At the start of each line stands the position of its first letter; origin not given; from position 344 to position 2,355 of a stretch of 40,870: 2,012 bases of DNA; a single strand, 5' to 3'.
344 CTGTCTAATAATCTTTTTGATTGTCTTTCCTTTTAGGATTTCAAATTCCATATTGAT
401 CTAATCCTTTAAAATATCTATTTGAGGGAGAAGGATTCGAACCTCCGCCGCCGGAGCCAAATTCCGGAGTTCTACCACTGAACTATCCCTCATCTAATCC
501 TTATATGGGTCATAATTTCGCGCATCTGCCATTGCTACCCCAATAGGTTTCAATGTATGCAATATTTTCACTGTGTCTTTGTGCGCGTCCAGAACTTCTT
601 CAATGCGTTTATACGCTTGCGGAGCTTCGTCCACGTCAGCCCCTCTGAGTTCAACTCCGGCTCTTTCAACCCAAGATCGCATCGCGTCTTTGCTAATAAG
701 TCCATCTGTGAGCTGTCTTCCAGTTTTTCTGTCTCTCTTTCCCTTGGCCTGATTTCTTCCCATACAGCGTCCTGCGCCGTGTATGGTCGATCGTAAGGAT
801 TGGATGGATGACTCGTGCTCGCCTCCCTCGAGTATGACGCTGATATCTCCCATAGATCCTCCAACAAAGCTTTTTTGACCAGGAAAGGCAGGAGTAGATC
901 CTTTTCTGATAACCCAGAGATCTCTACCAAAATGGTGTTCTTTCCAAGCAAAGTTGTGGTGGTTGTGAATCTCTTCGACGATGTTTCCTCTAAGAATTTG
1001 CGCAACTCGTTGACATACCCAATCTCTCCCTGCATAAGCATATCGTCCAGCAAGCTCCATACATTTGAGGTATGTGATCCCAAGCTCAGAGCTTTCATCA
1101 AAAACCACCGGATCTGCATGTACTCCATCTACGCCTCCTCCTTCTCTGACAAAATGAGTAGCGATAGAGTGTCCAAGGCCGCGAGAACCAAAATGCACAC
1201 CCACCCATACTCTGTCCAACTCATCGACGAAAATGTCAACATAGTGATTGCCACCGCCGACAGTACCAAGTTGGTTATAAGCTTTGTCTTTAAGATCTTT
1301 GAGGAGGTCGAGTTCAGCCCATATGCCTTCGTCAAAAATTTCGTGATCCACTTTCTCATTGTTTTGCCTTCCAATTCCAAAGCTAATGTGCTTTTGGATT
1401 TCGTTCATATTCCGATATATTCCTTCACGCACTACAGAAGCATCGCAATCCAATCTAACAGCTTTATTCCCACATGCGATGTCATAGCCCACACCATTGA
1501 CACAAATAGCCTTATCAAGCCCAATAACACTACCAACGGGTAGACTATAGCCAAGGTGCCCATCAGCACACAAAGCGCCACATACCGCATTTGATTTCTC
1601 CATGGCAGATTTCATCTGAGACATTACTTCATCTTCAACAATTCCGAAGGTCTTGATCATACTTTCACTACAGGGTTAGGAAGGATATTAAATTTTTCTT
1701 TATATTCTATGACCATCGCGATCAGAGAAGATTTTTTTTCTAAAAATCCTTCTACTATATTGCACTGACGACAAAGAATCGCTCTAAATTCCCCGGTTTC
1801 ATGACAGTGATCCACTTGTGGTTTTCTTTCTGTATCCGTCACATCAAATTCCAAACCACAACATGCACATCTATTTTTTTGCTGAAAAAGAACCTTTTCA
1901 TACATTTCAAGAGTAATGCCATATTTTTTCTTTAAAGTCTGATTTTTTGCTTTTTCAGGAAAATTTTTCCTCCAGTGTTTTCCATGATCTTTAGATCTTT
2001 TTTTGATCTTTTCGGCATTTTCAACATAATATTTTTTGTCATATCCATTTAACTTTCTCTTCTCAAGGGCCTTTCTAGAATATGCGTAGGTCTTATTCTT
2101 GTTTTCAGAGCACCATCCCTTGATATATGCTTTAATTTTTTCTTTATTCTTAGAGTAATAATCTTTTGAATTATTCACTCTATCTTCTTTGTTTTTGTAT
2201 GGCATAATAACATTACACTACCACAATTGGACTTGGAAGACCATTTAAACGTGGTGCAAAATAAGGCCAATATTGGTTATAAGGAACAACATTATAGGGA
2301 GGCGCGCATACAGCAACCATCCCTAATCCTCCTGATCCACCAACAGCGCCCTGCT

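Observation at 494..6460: Two independent RNA-sealing pathways in one operon: RtcB plus a DraRnl-type ligase with a metallophosphoesterase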

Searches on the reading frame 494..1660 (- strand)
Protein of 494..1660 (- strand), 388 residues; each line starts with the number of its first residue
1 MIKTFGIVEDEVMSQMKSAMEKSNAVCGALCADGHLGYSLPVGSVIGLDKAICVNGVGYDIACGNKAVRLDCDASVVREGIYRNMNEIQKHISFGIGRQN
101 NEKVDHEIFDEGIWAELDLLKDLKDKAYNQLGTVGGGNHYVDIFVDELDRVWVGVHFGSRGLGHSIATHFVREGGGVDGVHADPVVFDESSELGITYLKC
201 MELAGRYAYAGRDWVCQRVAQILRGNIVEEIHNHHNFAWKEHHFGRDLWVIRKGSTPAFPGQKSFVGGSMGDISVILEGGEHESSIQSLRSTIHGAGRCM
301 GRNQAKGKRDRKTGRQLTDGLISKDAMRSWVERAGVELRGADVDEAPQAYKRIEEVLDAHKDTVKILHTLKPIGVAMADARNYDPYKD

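Call 4: search_protein_families(library=pfam, proteins=[window:494-1660:-], max_evalue=0.01)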
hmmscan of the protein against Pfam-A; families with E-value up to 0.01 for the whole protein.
window:494-1660:- (388 aa): 1 family
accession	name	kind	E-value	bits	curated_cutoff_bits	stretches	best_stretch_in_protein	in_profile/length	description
PF01139.22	RtcB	-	1.1e-64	219.7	27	1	29-376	16-424/426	tRNA-splicing ligase RtcB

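Call 5: search_protein_families(library=phrogs, proteins=[window:494-1660:-], max_evalue=0.001)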
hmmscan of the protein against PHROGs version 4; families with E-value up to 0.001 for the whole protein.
window:494-1660:- (388 aa): 2 families
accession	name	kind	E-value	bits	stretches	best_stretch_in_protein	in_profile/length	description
phrog_1075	-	DNA, RNA and nucleotide metabolism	2.4e-74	252.1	1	8-383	73-446/459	tRNA splicing ligase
phrog_32430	-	DNA, RNA and nucleotide metabolism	3.6e-20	73.1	1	235-373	10-133/139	tRNA splicing ligase RtcB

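Call 26: search_dna_similar(query=window:494-1660:-, collection=phages, mode=protein, max_rows=40)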
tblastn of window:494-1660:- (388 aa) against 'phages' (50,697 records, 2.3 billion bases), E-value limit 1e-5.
Records with a match: 689; places in all: 689; records where one place covers at least 80% of the query: 571.
Best place of each record, by identity: <60% 689.
By first word of the organism name: Mycobacterium 221; Bacillus 61; Listeria 56; Brevibacterium 32; Caulobacter 30; Halorubrum 30; Gordonia 25; Enterococcus 23; Microbacterium 19; Pseudomonas 17; and 46 more.
By host as written in the record: Mycobacterium smegmatis mc2 155 163; Listeria monocytogenes 45; - 42; Brevibacterium aurantiacum SMQ-1335 32; Mycobacterium smegmatis mc#155 29; Gordonia terrae 3612 24; Halorubrum sp. 16; Erwinia amylovora 14; and 153 more.
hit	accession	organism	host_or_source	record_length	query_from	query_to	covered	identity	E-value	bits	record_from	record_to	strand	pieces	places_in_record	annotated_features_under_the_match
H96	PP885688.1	Tunturiibacter phage Tunturi_5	Tunturiibacter psychrotolerans X4BP1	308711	1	388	100%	57.7%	4e-144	457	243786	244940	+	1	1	tRNA splicing ligase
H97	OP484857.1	Sinorhizobium phage AP-16-3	Sinorhizobium meliloti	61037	3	388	99%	51.3%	5e-123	397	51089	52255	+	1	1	hypothetical protein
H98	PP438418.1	Microcystis phage Mwe-JY26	Microcystis wesenbergii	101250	2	388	100%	47.8%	1e-106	349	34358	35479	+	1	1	hypothetical protein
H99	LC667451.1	Burkholderia phage FLC9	Burkholderia glumae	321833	8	373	94%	33.6%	1e-43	168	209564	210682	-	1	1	hypothetical protein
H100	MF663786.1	Bordetella phage vB_BbrM_PHB04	Bordetella bronchiseptica 4715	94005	8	373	94%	32.3%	5e-43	166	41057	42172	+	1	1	RNA-splicing ligase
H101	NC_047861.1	Bordetella phage vB_BbrM_PHB04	Bordetella bronchiseptica 4715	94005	8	373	94%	32.3%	5e-43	166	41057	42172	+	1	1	tRNA splicing ligase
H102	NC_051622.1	Mycobacterium phage MarkPhew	Mycobacterium smegmatis mc2 155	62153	8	373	94%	32.1%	3e-37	149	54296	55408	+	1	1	87: tRNA splicing ligase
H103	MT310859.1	Mycobacterium phage MarkPhew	Mycobacterium smegmatis mc2 155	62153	8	373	94%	32.1%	3e-37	149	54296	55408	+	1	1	87: RtcB-like RNA ligase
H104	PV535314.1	Proteus phage vB_PMG_YP1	chicken and sheep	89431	8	373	94%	32.0%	3e-46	175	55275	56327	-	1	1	hypothetical protein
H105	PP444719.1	Proteus phage J3S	Proteus mirabilis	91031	8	373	94%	32.0%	2e-45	173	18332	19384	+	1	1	RNA-splicing ligase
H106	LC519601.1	Cronobacter phage vB_CsaP_009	Cronobacter sakazakii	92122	8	373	94%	31.7%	2e-45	172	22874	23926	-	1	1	hypothetical protein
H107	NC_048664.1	Cronobacter phage vB_CsaP_009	Cronobacter sakazakii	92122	8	373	94%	31.7%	2e-45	172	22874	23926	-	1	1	tRNA splicing ligase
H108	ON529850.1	Brevundimonas phage vB_BpoS-Gurke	Brevundimonas pondensis LVF1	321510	29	388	93%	32.2%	1e-41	162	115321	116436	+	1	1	tRNA-splicing ligase | hypothetical protein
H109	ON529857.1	Brevundimonas phage vB_BpoS-Kikimora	Brevundimonas pondensis LVF1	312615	29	388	93%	32.1%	3e-41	160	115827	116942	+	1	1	tRNA-splicing ligase | hypothetical protein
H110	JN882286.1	Cronobacter phage vB_CsaP_GAP52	Cronobacter sakazakii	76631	8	373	94%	31.5%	7e-35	142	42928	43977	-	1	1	hypothetical protein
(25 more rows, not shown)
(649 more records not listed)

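Call 36: search_solved_structures(query=window:494-1660:-, max_evalue=0.00001, show_alignments=2)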
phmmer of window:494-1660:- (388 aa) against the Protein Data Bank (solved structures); distinct sequences matched with E-value up to 0.00001: 9.
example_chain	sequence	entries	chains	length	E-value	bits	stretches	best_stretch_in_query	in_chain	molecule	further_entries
4dwr_B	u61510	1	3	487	1e-23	87.2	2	123-379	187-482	tRNA-splicing ligase RtcB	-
1uc2_A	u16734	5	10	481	2.1e-23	86.2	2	123-376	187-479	hypothetical protein PH1602 | tRNA-splicing ligase RtcB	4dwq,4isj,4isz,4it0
7lfq_A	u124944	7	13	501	2.6e-23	85.8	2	123-376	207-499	RNA-splicing ligase RtcB | tRNA-splicing ligase RtcB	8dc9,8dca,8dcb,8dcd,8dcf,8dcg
9i8v_C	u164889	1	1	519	1.3e-20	77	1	123-374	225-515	RNA-splicing ligase RtcB homolog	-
7p3b_A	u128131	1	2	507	1.4e-20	76.8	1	124-374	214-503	RNA-splicing ligase RtcB homolog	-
8odo_A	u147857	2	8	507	1.4e-20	76.8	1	124-374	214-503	RNA-splicing ligase RtcB homolog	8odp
8orj_A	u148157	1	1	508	1.5e-20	76.8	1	124-374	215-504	RNA-splicing ligase RtcB homolog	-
8btt_A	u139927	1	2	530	1.8e-20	76.5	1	124-374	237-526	RNA-splicing ligase RtcB homolog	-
2epg_A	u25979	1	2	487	1.8e-19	73.2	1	114-359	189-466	Hypothetical protein TTHA1785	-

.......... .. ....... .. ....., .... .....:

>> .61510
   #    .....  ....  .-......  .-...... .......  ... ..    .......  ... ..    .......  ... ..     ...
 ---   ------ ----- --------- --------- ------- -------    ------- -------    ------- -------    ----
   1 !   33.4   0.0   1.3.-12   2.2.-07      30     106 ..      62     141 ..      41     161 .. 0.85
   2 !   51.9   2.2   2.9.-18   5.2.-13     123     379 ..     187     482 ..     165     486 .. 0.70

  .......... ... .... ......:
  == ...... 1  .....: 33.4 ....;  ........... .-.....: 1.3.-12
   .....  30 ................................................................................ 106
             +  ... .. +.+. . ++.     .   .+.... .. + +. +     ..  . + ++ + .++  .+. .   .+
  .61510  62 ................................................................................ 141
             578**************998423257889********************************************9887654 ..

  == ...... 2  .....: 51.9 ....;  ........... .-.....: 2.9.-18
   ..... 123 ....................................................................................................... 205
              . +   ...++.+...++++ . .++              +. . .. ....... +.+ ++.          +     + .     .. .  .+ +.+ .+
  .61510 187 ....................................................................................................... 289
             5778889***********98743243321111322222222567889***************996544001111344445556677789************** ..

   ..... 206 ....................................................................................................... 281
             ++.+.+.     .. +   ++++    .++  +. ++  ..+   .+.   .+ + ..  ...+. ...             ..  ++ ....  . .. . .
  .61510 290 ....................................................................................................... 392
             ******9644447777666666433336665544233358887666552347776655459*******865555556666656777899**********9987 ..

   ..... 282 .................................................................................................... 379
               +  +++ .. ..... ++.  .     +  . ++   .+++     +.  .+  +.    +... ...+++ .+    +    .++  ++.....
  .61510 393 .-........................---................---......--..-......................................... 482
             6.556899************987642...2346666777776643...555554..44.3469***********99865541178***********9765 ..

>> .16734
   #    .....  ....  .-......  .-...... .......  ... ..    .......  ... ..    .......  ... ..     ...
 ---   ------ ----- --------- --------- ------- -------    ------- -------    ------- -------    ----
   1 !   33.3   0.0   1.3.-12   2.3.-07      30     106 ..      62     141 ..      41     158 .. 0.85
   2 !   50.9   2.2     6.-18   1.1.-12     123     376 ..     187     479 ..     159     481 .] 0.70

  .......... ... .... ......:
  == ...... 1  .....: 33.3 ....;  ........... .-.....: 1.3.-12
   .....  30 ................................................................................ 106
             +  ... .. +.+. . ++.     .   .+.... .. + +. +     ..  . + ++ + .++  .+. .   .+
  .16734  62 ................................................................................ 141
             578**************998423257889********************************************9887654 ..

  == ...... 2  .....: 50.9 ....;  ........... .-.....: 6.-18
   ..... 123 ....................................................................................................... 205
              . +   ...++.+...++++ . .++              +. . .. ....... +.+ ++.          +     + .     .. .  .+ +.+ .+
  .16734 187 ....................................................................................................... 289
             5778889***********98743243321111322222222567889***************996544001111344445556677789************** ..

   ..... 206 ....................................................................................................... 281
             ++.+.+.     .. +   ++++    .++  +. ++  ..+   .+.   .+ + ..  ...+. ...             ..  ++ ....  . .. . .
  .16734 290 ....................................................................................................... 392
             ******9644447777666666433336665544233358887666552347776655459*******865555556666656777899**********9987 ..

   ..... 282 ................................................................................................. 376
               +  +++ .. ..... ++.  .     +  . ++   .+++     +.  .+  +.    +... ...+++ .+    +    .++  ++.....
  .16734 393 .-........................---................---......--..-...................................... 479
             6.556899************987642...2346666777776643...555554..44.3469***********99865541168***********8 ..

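Call 37: search_protein_families(library=ncbifam, proteins=[window:494-1660:-], max_evalue=0.001)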
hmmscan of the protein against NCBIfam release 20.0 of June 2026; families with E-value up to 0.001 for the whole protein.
window:494-1660:- (388 aa): 4 families
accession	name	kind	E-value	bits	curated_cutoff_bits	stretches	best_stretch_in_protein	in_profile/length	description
NF052663.1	RtcB_rel_intein2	exception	2.6e-37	129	1050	1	63-372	311-620/626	intein-containing RctB family protein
NF007153.0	PRK09588.1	equivalog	1.5e-34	119.6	407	1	8-373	22-368/379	RNA ligase RtcB family protein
TIGR03073.1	release_rtcB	hypoth_equivalog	7e-28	97.7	271.8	1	8-372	11-356/356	RNA ligase RtcB family protein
NF038162.1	RtcB_rel_intein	exception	2.7e-21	75.3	1150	1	124-376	669-959/961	intein-containing RtcB family protein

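Call 70: get_annotated_region(hit=H96, flank=6000)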
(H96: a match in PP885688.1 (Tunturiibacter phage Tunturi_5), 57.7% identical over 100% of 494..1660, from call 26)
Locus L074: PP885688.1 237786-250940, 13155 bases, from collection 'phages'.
description: Tunturiibacter phage Tunturi_5, complete genome.
organism: Tunturiibacter phage Tunturi_5 (NCBI taxid 3378199)
taxonomy: Viruses; Duplodnaviria; Heunggongvirae; Uroviricota; Caudoviricetes
host: Tunturiibacter psychrotolerans X4BP1; source: soil; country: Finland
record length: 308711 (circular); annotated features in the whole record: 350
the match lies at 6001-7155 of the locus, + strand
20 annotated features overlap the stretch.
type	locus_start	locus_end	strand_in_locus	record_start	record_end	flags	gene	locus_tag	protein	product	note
CDS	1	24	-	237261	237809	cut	-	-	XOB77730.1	hypothetical protein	ORF287; gp287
CDS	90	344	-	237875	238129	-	-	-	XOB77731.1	hypothetical protein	ORF288; gp288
CDS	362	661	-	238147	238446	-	-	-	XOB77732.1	cytidyltransferase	ORF289; gp289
CDS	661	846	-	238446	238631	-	-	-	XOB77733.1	hypothetical protein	ORF290; gp290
CDS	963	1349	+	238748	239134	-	-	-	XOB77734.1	nudix hydrolase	ORF291; gp291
CDS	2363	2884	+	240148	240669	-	-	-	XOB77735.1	HNH endonuclease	ORF292; gp292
CDS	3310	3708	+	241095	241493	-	-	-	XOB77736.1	hypothetical protein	ORF293; gp293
CDS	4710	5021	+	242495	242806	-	-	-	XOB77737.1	hypothetical protein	ORF294; gp294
CDS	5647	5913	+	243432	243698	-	-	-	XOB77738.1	hypothetical protein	ORF295; gp295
CDS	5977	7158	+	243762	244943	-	-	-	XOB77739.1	tRNA splicing ligase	ORF296; gp296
CDS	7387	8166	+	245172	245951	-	-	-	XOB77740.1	ribosomal protein S6 glutaminyl transferase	ORF297; gp297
CDS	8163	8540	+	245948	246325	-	-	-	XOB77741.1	hypothetical protein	ORF298; gp298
CDS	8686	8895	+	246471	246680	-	-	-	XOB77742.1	hypothetical protein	ORF299; gp299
CDS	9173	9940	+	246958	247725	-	-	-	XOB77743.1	galactosyl transferase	ORF300; gp300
CDS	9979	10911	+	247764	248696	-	-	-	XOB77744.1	galactosyl transferase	ORF301; gp301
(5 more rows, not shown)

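Call 71: get_annotated_region(hit=H97, flank=6000)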
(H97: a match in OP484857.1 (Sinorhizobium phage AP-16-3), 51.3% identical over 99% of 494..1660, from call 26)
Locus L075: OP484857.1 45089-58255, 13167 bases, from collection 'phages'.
description: Sinorhizobium phage AP-16-3, complete genome.
organism: Sinorhizobium phage AP-16-3 (NCBI taxid 2985443)
taxonomy: Viruses; Duplodnaviria; Heunggongvirae; Uroviricota; Caudoviricetes
host: Sinorhizobium meliloti; source: -; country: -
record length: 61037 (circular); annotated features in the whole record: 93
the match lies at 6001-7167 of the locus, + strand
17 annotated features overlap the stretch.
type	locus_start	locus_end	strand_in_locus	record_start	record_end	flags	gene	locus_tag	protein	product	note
CDS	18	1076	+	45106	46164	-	-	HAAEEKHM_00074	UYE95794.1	hypothetical protein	-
CDS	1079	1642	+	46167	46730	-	-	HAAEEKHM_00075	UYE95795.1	hypothetical protein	-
CDS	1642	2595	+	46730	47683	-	-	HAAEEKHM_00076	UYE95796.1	hypothetical protein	-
CDS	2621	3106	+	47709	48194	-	-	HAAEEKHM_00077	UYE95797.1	hypothetical protein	-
CDS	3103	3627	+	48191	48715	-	-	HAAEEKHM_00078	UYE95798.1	hypothetical protein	-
CDS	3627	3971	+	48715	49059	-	-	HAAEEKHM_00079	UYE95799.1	hypothetical protein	-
CDS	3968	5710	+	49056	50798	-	-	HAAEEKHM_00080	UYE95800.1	hypothetical protein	-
CDS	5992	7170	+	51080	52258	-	-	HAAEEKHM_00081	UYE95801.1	hypothetical protein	-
CDS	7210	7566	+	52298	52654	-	-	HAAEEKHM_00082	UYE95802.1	hypothetical protein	-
CDS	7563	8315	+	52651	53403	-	-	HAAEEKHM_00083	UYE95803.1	hypothetical protein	-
CDS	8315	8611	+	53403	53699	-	-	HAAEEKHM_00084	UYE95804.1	hypothetical protein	-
CDS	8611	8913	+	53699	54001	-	-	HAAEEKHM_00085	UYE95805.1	hypothetical protein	-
CDS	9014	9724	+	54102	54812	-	-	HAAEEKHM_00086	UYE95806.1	hypothetical protein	-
CDS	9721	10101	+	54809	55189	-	-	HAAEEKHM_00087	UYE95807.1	hypothetical protein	-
CDS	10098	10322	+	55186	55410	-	-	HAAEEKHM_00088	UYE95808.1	hypothetical protein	-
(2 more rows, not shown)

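Call 72: get_annotated_region(hit=H98, flank=6000)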
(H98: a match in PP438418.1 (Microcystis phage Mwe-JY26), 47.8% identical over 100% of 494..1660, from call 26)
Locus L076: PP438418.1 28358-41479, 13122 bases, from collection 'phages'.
description: Microcystis phage Mwe-JY26, complete genome.
organism: Microcystis phage Mwe-JY26 (NCBI taxid 3128149)
taxonomy: Viruses; Duplodnaviria; Heunggongvirae; Uroviricota; Caudoviricetes
host: Microcystis wesenbergii; source: China; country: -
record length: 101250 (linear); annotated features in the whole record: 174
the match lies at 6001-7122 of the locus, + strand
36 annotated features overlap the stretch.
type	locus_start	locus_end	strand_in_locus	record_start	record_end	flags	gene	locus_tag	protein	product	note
CDS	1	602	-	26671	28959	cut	-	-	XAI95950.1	hypothetical protein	-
CDS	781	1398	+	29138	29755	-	-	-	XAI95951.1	hypothetical protein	-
CDS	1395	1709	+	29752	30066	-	-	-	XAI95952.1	hypothetical protein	-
CDS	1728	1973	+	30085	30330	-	-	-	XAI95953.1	hypothetical protein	-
CDS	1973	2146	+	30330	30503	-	-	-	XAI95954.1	hypothetical protein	-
CDS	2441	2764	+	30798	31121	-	-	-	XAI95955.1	hypothetical protein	-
CDS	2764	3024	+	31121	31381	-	-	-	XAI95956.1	hypothetical protein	-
CDS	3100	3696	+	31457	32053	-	-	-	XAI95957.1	site-specific integrase/tyrosine rocombinase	-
CDS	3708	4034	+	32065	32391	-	-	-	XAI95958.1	hypothetical protein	-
CDS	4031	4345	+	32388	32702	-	-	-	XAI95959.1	hypothetical protein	-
CDS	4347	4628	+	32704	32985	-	-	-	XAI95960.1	hypothetical protein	-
CDS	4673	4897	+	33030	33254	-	-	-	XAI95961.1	hypothetical protein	-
CDS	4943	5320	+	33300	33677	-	-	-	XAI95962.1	hypothetical protein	-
CDS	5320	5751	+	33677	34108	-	-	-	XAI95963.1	hypothetical protein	-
CDS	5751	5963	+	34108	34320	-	-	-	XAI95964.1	hypothetical protein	-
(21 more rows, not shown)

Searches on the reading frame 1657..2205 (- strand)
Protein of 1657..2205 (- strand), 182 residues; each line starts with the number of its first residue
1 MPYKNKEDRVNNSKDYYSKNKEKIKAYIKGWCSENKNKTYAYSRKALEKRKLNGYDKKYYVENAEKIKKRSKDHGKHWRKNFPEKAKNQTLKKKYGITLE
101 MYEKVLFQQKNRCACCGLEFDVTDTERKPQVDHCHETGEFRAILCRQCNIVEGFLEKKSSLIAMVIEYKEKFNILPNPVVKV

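Call 4: search_protein_families(library=pfam, proteins=[window:1657-2205:-], max_evalue=0.01)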
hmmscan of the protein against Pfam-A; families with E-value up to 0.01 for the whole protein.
window:1657-2205:- (182 aa): 1 family
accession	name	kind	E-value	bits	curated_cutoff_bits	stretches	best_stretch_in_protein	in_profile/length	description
PF02945.21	Endonuclease_7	-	2.5e-17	63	23.6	1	90-170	3-81/82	Recombination endonuclease VII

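Call 5: search_protein_families(library=phrogs, proteins=[window:1657-2205:-], max_evalue=0.001)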
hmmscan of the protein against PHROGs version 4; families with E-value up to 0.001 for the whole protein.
window:1657-2205:- (182 aa): 7 families
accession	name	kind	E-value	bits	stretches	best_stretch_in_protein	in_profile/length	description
phrog_2914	-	DNA, RNA and nucleotide metabolism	6.5e-27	95.5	1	20-180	8-163/190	endonuclease VII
phrog_2633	-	DNA, RNA and nucleotide metabolism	3.2e-21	77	1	31-171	18-138/142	endonuclease VII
phrog_307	-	DNA, RNA and nucleotide metabolism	9.3e-16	59.7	1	65-155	75-162/334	endonuclease VII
phrog_423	-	DNA, RNA and nucleotide metabolism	4.7e-15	56.9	1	100-160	13-72/159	endonuclease VII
phrog_1035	-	DNA, RNA and nucleotide metabolism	1.8e-05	25.7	1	12-150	84-208/271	endonuclease VII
phrog_11865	-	DNA, RNA and nucleotide metabolism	5.1e-05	24.7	1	131-158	2-29/95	endonuclease VII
phrog_14214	-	unknown function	0.0003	21.9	0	4-42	5-43/58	-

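Call 37: search_protein_families(library=ncbifam, proteins=[window:1657-2205:-], max_evalue=0.001)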
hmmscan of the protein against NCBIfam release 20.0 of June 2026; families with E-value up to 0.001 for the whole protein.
window:1657-2205:- (182 aa): 0 families
